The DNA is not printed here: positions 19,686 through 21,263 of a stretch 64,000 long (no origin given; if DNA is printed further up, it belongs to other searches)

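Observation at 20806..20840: ahcY carries an in-frame insert whose 21-mer is identical to an intergenic hairpin arm 23 kb away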

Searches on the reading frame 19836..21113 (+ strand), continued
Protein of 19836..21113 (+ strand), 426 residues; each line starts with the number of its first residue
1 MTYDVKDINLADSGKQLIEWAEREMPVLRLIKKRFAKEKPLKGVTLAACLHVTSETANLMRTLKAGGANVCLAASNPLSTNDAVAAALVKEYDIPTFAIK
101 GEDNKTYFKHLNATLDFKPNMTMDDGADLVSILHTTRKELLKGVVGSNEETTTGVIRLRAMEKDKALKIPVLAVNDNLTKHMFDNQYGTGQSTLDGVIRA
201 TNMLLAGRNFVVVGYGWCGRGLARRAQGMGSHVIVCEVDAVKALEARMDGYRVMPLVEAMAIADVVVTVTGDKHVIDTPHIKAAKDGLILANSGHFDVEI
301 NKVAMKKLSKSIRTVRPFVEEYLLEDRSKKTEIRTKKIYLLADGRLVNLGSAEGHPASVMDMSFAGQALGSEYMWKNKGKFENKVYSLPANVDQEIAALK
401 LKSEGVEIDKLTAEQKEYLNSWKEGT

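Call 23: find_encoding_contigs(protein=P0016, flank=10000, max_places=1)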
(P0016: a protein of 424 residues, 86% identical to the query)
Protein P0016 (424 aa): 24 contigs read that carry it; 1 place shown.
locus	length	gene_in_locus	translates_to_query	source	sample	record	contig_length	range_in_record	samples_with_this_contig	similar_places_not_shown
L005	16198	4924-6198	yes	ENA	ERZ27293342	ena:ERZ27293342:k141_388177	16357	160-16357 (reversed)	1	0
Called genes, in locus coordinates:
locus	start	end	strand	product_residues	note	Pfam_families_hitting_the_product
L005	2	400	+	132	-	?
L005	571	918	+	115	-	PF05973:Gp49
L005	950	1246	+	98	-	PF13560:HTH_31 (weak), PF01381:HTH_3, PF13443:HTH_26 (weak)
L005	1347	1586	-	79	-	-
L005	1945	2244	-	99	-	PF01541:GIY-YIG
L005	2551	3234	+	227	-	PF13487:HD_5, PF01966:HD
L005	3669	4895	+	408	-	PF00294:PfkB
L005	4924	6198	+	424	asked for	PF05221:AdoHcyase, PF00670:AdoHcyase_NAD, PF02826:2-Hacid_dh_C, PF07991:KARI_N (weak)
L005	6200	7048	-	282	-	PF00535:Glycos_transf_2, PF13641:Glyco_tranf_2_3 (weak)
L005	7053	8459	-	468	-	-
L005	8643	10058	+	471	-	PF00224:PK, PF02887:PK_C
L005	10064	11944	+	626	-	PF00009:GTP_EFTU, PF03144:GTP_EFTU_D2, PF22042:EF-G_D2 (weak), PF00679:EFG_C, PF06421:LepA_C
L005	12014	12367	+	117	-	-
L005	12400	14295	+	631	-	PF12710:HAD, PF00389:2-Hacid_dh, PF02826:2-Hacid_dh_C, PF22629:ACT_AHAS_ss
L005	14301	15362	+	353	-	PF00266:Aminotran_5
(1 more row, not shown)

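Call 24: find_encoding_contigs(protein=P0065, flank=10000, max_places=1)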
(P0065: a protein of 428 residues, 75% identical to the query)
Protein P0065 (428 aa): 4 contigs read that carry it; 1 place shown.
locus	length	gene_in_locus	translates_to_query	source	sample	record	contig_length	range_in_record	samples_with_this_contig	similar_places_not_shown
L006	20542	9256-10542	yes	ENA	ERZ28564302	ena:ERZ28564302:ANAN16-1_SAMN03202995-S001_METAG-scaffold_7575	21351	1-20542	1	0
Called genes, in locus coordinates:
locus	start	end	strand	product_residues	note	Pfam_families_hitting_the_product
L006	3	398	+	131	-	?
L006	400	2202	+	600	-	-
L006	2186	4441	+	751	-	-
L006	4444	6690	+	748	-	-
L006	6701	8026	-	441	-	PF13439:Glyco_transf_4 (weak), PF00534:Glycos_transf_1, PF20706:GT4-conflict, PF13692:Glyco_trans_1_4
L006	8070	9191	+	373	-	PF00294:PfkB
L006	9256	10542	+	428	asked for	PF05221:AdoHcyase, PF02826:2-Hacid_dh_C, PF00670:AdoHcyase_NAD, PF07991:KARI_N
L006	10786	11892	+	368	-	PF00438:S-AdoMet_synt_N, PF02772:S-AdoMet_synt_M, PF02773:S-AdoMet_synt_C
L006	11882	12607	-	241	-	PF00005:ABC_tran, PF13304:AAA_21 (faint)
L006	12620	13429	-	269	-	PF01061:ABC2_membrane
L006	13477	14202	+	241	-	PF10111:Glyco_tranf_2_2 (faint), PF00535:Glycos_transf_2, PF13641:Glyco_tranf_2_3 (faint)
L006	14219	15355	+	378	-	PF13439:Glyco_transf_4, PF00534:Glycos_transf_1, PF13692:Glyco_trans_1_4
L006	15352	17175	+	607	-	PF00009:GTP_EFTU, PF22042:EF-G_D2 (weak), PF03144:GTP_EFTU_D2, PF00679:EFG_C, PF06421:LepA_C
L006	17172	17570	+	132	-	PF01687:Flavokinase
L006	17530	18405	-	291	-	PF01715:IPPT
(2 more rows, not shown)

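Call 25: find_encoding_contigs(protein=P0096, flank=10000, max_places=1)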
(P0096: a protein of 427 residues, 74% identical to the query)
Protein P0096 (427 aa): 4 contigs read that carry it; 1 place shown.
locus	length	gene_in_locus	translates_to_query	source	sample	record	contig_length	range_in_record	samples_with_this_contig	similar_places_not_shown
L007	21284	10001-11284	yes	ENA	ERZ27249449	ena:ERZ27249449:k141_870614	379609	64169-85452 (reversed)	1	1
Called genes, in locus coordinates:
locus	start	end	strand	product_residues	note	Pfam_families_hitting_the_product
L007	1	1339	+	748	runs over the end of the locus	-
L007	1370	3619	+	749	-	-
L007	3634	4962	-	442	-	PF00534:Glycos_transf_1, PF13692:Glyco_trans_1_4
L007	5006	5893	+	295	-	PF00535:Glycos_transf_2, PF10111:Glyco_tranf_2_2 (faint)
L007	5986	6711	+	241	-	PF00005:ABC_tran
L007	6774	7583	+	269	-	PF01061:ABC2_membrane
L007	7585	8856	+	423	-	PF01566:Nramp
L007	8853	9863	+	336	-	PF00294:PfkB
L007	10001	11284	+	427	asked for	PF05221:AdoHcyase, PF00670:AdoHcyase_NAD, PF02826:2-Hacid_dh_C, PF07991:KARI_N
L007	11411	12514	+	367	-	PF00438:S-AdoMet_synt_N, PF02772:S-AdoMet_synt_M, PF02773:S-AdoMet_synt_C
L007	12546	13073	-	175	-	-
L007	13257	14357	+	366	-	PF13439:Glyco_transf_4, PF13579:Glyco_trans_4_4 (weak), PF20706:GT4-conflict (weak), PF00534:Glycos_transf_1, PF13692:Glyco_trans_1_4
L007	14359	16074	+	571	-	PF00009:GTP_EFTU, PF22042:EF-G_D2, PF03144:GTP_EFTU_D2, PF14492:EFG_III (faint), PF00679:EFG_C, PF06421:LepA_C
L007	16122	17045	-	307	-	PF00892:EamA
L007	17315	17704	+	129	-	PF01687:Flavokinase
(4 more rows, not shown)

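Call 26: find_encoding_contigs(protein=P0108, flank=10000, max_places=1)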
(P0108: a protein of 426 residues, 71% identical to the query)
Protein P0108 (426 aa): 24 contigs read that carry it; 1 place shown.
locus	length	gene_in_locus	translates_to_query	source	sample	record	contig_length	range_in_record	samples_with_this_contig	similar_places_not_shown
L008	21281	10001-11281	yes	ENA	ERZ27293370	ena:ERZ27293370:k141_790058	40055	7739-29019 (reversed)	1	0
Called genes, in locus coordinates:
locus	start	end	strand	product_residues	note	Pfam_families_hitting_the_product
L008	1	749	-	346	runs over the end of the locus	PF00465:Fe-ADH (weak), PF13685:Fe-ADH_2, PF01761:DHQ_synthase, PF24621:DHQS_C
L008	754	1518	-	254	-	PF00793:DAHP_synth_1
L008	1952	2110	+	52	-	-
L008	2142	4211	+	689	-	PF16177:ACAS_N, PF00501:AMP-binding, PF13193:AMP-binding_C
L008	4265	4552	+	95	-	PF02604:PhdYeFM_antitox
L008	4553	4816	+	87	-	-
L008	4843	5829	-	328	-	-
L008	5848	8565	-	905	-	PF00690:Cation_ATPase_N, PF00122:E1-E2_ATPase, PF13246:Cation_ATPase, PF00702:Hydrolase, PF00689:Cation_ATPase_C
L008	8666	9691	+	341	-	PF00294:PfkB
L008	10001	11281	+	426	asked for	PF05221:AdoHcyase, PF00670:AdoHcyase_NAD, PF02826:2-Hacid_dh_C, PF07991:KARI_N (weak)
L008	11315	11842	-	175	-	PF19034:RnlA-toxin_DBD (faint)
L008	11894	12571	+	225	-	PF13189:Cytidylate_kin2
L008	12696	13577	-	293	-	PF00687:Ribosomal_L1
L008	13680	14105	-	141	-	PF03946:Ribosomal_L11_N, PF00298:Ribosomal_L11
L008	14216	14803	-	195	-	PF02357:NusG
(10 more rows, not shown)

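Call 31: search_solved_structures(query=window:19836-21113:+, show_alignments=2, max_evalue=1e-50)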
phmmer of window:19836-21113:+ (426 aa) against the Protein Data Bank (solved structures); distinct sequences matched with E-value up to 1e-50: 49.
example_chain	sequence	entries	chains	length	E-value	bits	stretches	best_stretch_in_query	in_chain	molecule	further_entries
7o5l_A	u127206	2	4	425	3.3e-158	530.2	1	2-426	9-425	Adenosylhomocysteinase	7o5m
7zd8_A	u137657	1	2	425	4.5e-158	529.7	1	2-426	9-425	Adenosylhomocysteinase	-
7zd9_A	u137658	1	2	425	2.3e-157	527.4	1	2-426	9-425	Adenosylhomocysteinase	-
7zd7_A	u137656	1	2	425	3.1e-157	527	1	2-426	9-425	Adenosylhomocysteinase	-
7r37_A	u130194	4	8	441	5.2e-147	493.3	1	3-426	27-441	Adenosylhomocysteinase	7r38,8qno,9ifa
9ifb_A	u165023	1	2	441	1.8e-145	488.2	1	3-426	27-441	Adenosylhomocysteinase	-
7r39_A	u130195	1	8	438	5.4e-143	480.1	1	1-426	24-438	Adenosylhomocysteinase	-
7r3a_A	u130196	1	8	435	8.7e-140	469.5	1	4-426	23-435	S-inosyl-L-homocysteine hydrolase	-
3x2e_A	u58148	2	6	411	3.4e-118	398.4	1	11-423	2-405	Adenosylhomocysteinase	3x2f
5tov_A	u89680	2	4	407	9.4e-118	397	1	9-423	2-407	Adenosylhomocysteinase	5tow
6gbn_A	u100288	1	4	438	2.5e-98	333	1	3-421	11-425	Adenosylhomocysteinase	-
8wwg_A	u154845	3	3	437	3.4e-95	322.7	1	3-425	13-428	Adenosylhomocysteinase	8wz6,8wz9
1b3r_A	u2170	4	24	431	1.3e-94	320.7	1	2-420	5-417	PROTEIN (S-ADENOSYLHOMOCYSTEINE HYDROLASE) | S-ADENOSYL-L-HOMOCYSTEINE HYDROLASE | S-adenosylhomocysteine hydrolase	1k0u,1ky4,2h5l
8wz8_A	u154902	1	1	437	4.4e-94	319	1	3-425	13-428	Adenosylhomocysteinase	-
8wz7_A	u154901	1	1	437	4.4e-94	319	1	3-425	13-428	Adenosylhomocysteinase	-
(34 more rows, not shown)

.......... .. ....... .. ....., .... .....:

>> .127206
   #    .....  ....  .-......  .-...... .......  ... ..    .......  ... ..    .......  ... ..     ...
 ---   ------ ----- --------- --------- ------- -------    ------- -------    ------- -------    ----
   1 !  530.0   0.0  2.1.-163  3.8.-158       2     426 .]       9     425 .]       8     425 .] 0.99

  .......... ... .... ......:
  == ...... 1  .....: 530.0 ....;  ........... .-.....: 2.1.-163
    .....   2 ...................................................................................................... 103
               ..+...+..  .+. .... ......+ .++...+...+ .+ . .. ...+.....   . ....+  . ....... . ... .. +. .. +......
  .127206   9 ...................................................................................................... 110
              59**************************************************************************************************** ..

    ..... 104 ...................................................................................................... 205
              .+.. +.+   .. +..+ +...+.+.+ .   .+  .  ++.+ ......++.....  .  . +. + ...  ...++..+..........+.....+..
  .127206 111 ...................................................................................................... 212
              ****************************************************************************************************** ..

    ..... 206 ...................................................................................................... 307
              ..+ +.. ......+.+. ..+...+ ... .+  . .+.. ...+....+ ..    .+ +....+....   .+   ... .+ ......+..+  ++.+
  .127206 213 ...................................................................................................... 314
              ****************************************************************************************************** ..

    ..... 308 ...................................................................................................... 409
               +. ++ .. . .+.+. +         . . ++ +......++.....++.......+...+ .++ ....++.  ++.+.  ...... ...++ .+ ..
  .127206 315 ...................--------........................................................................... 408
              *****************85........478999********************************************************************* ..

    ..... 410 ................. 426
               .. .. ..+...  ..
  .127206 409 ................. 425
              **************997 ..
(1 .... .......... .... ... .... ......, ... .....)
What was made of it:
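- It aligns to the turn ILPN-GKSIIVI of PDB 7o5l (call 31).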

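Call 52: find_encoding_contigs(protein=P0032, flank=10000, max_places=1)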
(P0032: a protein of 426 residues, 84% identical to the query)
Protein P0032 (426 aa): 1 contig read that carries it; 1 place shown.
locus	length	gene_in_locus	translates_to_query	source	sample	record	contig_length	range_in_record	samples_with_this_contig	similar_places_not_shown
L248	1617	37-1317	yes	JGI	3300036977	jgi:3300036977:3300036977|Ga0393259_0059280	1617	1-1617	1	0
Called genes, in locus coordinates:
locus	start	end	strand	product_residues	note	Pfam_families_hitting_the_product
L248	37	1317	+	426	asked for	PF05221:AdoHcyase, PF02826:2-Hacid_dh_C, PF00670:AdoHcyase_NAD, PF07991:KARI_N (weak)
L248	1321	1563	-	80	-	-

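Call 60: predict_structure(alignment_id=A1)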
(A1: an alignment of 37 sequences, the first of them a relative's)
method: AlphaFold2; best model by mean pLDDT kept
length: 426 residues; sequences in the alignment: 37
mean_pLDDT: 86.4   pTM: 0.75
mean pLDDT of the five models: 86.4, 85.1, 82.6, 82.6, 78.7
residues with pLDDT >= 90: 240; 70-90: 131; 50-70: 43; < 50: 12
segments of 3 or more residues with pLDDT < 50: 344-355
pLDDT, mean of each block of 10 residues (from residue 1): 92 89 89 98 96 90 98 80 94 95 87 96 91 95 93 83 94 76 61 72 90 85 88 93 93 97 92 89 93 70 91 82 77 79 49 53 90 95 92 90 86 89 73
secondary structure, 60 per line:
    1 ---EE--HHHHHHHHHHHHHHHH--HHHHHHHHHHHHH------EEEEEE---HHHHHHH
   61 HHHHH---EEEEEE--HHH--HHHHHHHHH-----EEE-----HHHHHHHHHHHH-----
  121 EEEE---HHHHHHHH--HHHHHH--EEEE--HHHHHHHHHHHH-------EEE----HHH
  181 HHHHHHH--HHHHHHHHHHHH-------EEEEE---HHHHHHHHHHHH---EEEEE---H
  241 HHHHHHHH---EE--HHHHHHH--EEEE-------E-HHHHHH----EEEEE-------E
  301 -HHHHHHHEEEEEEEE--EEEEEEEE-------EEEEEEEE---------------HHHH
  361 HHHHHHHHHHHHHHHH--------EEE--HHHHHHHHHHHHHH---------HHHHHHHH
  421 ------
elements in order: H8-23 H26-38 E45-50 H54-65 E69-74 H82-90 E96-98 H104-115 E121-124 H128-135 H138-143 E146-149 H152-163 E171-173 H178-187 H190-201 E209-213 H217-228 E232-236 H240-248 H256-262 E265-268 H278-283 E288-292 H302-308 E309-316 E319-326 E334-341 H357-376 E385-387 H390-403 H413-420
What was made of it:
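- AF2 shows an extended hairpin with pLDDT 77-79 (call 60).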
